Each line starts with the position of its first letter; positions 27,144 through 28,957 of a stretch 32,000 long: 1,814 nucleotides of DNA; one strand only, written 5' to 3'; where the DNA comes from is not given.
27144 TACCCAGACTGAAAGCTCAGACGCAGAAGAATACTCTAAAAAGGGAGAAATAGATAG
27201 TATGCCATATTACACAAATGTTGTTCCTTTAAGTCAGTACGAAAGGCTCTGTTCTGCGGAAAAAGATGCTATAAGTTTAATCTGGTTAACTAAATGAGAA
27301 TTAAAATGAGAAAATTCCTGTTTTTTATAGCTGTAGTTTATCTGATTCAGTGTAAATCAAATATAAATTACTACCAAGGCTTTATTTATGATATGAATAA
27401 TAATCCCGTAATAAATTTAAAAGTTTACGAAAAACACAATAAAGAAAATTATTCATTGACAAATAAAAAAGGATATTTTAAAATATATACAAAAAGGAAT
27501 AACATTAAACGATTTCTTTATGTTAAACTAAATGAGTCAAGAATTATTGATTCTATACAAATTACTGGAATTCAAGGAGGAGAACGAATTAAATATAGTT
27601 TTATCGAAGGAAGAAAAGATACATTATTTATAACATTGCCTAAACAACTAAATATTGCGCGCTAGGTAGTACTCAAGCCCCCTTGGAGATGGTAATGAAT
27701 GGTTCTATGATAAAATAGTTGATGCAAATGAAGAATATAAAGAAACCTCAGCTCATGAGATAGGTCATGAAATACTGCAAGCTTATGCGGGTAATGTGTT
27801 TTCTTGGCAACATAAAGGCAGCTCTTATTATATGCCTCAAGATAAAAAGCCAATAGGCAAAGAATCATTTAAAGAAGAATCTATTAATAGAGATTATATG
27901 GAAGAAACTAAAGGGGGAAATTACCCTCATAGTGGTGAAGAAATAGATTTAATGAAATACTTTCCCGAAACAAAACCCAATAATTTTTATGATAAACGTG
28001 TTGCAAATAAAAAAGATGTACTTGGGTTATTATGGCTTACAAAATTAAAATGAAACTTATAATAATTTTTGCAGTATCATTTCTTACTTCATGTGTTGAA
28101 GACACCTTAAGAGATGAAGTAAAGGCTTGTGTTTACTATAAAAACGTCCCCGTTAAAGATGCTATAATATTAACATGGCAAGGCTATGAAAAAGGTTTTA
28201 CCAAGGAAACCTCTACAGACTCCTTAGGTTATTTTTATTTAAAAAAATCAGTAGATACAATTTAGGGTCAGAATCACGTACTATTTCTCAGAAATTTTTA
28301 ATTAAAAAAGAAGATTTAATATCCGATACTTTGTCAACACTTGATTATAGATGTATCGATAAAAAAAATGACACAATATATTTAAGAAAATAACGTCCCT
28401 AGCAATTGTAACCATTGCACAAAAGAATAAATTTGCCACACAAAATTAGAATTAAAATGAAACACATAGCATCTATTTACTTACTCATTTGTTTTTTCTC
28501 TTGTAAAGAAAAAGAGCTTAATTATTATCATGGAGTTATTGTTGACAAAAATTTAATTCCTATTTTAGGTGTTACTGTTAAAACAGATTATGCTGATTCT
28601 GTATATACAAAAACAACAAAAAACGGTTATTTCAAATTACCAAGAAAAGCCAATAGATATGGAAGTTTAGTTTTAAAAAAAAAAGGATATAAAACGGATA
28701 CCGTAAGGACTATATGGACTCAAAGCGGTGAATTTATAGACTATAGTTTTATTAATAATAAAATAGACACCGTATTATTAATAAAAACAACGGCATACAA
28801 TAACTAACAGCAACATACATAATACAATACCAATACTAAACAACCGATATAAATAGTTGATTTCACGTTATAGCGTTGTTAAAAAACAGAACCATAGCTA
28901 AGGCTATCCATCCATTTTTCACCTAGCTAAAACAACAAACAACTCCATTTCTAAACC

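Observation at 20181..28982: Array of orphan effector C-terminal fragments, each with its own lipoprotein gene (polymorphic toxin / immunity cassette island)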

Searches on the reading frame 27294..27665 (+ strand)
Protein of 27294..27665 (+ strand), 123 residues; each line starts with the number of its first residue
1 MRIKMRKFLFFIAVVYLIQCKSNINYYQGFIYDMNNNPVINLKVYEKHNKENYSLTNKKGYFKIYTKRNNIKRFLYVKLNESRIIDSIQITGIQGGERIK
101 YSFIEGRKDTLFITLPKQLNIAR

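Call 3: search_protein_families(library=pfam, proteins=[window:27294-27665:+], max_evalue=0.1)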
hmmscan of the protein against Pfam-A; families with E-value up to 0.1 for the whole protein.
window:27294-27665:+ (123 aa): 6 families
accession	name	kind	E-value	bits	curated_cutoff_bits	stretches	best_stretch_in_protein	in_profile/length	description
PF16451.12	bCoV_S1_N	-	0.0014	18.5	26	1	18-73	123-179/295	Betacoronavirus-like spike glycoprotein S1, N-terminal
PF13715.12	CarbopepD_reg_2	-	0.0021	18.5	32.2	1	28-69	2-44/88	CarboxypepD_reg-like domain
PF15976.11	CooC_C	-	0.015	15.7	29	1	23-70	15-59/93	CS1-pili formation C-terminal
PF24902.1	Ig_NUP210_9th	-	0.036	14.6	27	1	43-81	7-46/79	NUP210, Ig-like domain 9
PF16681.11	Ig_5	-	0.077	13.9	27.3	0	19-79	13-71/82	Ig-like domain on T-cell surface glycoprotein CD3 epsilon chain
PF20598.4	DUF6795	-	0.077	13.7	27.4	1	36-91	9-67/103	Domain of unknown function (DUF6795)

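Call 8: search_protein_families(library=ncbifam, proteins=[window:27294-27665:+], max_evalue=0.1)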
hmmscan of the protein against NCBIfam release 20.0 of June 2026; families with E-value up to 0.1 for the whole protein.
window:27294-27665:+ (123 aa): 0 families

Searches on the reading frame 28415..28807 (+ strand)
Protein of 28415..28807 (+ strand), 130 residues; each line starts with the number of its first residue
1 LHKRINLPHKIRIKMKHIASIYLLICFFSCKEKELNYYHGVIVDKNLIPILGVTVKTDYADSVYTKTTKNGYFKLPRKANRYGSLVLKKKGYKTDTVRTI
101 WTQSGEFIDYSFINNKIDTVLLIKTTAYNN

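Call 3: search_protein_families(library=pfam, proteins=[window:28415-28807:+], max_evalue=0.1)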
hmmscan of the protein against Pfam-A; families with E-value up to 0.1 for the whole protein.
window:28415-28807:+ (130 aa): 4 families
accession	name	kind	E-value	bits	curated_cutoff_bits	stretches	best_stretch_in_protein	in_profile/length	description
PF13620.12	CarboxypepD_reg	-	9e-05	23.2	32.3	1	39-106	3-73/82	Carboxypeptidase regulatory-like domain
PF25020.1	TTR_TEN1-4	-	0.00017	21.9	27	1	39-107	10-78/86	Teneurin TTR-like domain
PF13715.12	CarbopepD_reg_2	-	0.00055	20.4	32.2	1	39-99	2-62/88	CarboxypepD_reg-like domain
PF20598.4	DUF6795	-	0.03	15.1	27.4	1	53-88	21-56/103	Domain of unknown function (DUF6795)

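Call 8: search_protein_families(library=ncbifam, proteins=[window:28457-28807:+], max_evalue=0.1)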
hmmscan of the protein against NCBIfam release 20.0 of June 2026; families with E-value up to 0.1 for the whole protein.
window:28457-28807:+ (116 aa): 0 families

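Call 66: search_protein_families(library=pfam, alignment_id=A4, max_evalue=0.01)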
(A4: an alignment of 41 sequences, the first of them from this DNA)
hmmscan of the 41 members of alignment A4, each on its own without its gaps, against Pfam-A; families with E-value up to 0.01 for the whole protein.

A. member 1, seq(116 aa): 3 families
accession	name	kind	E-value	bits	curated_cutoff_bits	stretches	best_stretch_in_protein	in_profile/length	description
PF13620.12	CarboxypepD_reg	-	6.8e-05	23.6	32.3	1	25-92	3-73/82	Carboxypeptidase regulatory-like domain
PF25020.1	TTR_TEN1-4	-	0.00013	22.2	27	1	25-93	10-78/86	Teneurin TTR-like domain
PF13715.12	CarbopepD_reg_2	-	0.00041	20.8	32.2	1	25-85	2-62/88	CarboxypepD_reg-like domain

B. families by the number of members that match (of 41 scanned): 10 families
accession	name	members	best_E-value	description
PF13715.12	CarbopepD_reg_2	22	1.7e-08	CarboxypepD_reg-like domain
PF13620.12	CarboxypepD_reg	14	1.1e-07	Carboxypeptidase regulatory-like domain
PF25020.1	TTR_TEN1-4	6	6.7e-05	Teneurin TTR-like domain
PF20598.4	DUF6795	5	2.4e-05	Domain of unknown function (DUF6795)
PF08139.17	LPAM_1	2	0.00074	Prokaryotic membrane lipoprotein lipid attachment site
PF16451.12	bCoV_S1_N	1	0.0014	Betacoronavirus-like spike glycoprotein S1, N-terminal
PF16371.11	MetallophosN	1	0.0022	N terminal of Calcineurin-like phosphoesterase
PF01190.23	Pollen_Ole_e_1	1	0.0043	Pollen protein Ole e 1 like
PF16486.11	ArgoN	1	0.0081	N-terminal domain of argonaute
PF19992.4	DUF6427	1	0.0094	Family of unknown function (DUF6427)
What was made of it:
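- On CarboxypepD_reg-like (transthyretin-like) beta-sandwich: partner proteins: 22 of 41 partners hit PF13715 at E <= 0.01 (best 1.7e-8), mostly below the gathering score (call 66).
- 22 of 41 hit CarbopepD_reg_2 (call 66).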

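Call 67: search_solved_structures(query=A4, max_evalue=1)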
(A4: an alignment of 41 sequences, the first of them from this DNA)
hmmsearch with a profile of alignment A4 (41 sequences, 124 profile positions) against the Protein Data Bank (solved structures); distinct sequences matched with E-value up to 1: 23.
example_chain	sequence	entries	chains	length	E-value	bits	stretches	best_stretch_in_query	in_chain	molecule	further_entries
9hfj_A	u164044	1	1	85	4.4e-06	29.8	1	28-94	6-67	SusC homolog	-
8aa4_A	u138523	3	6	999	3.4e-05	26.9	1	23-98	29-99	SusC homolog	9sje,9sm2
5k39_B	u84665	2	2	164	0.00092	22.3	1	27-94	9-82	Dockerin module from a protein of unknown function | Ig domain protein group 2 domain protein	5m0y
6zj3_SE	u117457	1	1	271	0.0083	19.2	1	26-117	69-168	Ribosomal protein eS4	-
4wi0_B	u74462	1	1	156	0.014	18.5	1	54-96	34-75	Cellulosomal scaffoldin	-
4u3s_B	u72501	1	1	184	0.017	18.2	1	51-96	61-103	Cellulosomal scaffoldin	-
6fay_A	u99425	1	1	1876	0.25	14.5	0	25-118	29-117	Odz3 protein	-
4g0j_A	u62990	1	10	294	0.28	14.3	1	26-72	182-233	Non-structural protein 2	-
7pko_A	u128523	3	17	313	0.35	14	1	26-72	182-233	Non-structural protein 2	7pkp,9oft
9ogq_A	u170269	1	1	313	0.36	14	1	26-72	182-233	Non-structural protein 2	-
6cy9_A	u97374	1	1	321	0.37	13.9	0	26-72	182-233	Non-structural protein 2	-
6cya_A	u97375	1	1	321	0.37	13.9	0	26-72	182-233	Non-structural protein 2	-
6auk_A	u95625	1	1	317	0.39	13.9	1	26-72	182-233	Non-structural protein 2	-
1l9v_A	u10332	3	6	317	0.39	13.9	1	26-72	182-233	Rotavirus-NSP2 | Non-structural RNA-binding protein 35 | Non-structural protein 2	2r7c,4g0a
8r54_A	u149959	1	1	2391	0.4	13.8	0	25-118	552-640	Teneurin-3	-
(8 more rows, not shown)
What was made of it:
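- On CarboxypepD_reg-like (transthyretin-like) beta-sandwich: partner proteins: The profile hits the SusC N-terminal domain at E 4e-6 (call 67).
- Their profile hits the N-terminal domain of SusC at E 4e-6 (call 67).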
